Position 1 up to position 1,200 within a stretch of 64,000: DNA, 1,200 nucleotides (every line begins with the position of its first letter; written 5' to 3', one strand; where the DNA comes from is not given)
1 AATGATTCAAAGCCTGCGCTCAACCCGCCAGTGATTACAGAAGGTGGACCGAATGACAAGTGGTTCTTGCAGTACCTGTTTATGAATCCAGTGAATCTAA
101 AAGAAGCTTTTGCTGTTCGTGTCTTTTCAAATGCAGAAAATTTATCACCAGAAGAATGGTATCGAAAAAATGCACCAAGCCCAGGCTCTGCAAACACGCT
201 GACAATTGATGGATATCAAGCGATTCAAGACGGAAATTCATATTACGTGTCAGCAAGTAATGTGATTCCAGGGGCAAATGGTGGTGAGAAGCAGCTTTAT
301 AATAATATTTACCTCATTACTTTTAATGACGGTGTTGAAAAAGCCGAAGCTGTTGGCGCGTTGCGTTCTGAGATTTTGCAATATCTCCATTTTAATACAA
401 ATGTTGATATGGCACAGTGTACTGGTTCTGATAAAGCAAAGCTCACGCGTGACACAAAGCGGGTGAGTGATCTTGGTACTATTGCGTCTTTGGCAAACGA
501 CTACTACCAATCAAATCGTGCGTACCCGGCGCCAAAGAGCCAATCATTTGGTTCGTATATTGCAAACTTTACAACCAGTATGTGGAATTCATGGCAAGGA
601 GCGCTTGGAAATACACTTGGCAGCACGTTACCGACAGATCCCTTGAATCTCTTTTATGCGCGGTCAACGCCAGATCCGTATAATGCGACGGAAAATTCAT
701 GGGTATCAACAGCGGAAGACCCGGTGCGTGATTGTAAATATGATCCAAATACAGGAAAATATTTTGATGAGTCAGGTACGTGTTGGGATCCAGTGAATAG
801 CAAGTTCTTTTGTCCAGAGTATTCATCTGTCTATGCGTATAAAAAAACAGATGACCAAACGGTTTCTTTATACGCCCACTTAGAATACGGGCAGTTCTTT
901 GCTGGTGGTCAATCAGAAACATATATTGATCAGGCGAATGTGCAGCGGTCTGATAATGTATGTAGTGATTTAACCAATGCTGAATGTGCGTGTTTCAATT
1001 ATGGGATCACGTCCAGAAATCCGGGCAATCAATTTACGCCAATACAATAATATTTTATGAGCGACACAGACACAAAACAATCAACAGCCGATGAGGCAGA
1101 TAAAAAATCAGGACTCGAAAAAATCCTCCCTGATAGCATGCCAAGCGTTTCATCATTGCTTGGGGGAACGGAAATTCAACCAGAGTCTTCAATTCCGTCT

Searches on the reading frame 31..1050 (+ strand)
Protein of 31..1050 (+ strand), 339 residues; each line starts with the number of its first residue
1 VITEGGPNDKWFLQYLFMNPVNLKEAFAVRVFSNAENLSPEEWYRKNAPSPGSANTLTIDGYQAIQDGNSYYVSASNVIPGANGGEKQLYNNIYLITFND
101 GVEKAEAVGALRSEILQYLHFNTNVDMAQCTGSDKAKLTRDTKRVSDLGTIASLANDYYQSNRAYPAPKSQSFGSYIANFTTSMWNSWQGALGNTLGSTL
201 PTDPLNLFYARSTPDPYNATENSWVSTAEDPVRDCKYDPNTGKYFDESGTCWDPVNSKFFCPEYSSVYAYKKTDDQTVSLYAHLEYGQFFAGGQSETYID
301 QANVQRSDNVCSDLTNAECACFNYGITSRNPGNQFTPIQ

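Call 4: search_protein_families(library=pfam, proteins=[window:31-1050:+], max_evalue=1)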
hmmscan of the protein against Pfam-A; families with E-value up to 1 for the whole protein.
window:31-1050:+ (339 aa): 0 families

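Call 5: search_protein_families(library=ncbifam, proteins=[window:31-1050:+], max_evalue=1)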
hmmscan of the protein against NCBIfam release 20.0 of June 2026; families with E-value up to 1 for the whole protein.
window:31-1050:+ (339 aa): 0 families

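Call 64: search_solved_structures(query=window:31-1050:+, max_evalue=1)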
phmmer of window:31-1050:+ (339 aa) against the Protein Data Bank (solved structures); distinct sequences matched with E-value up to 1: 0.
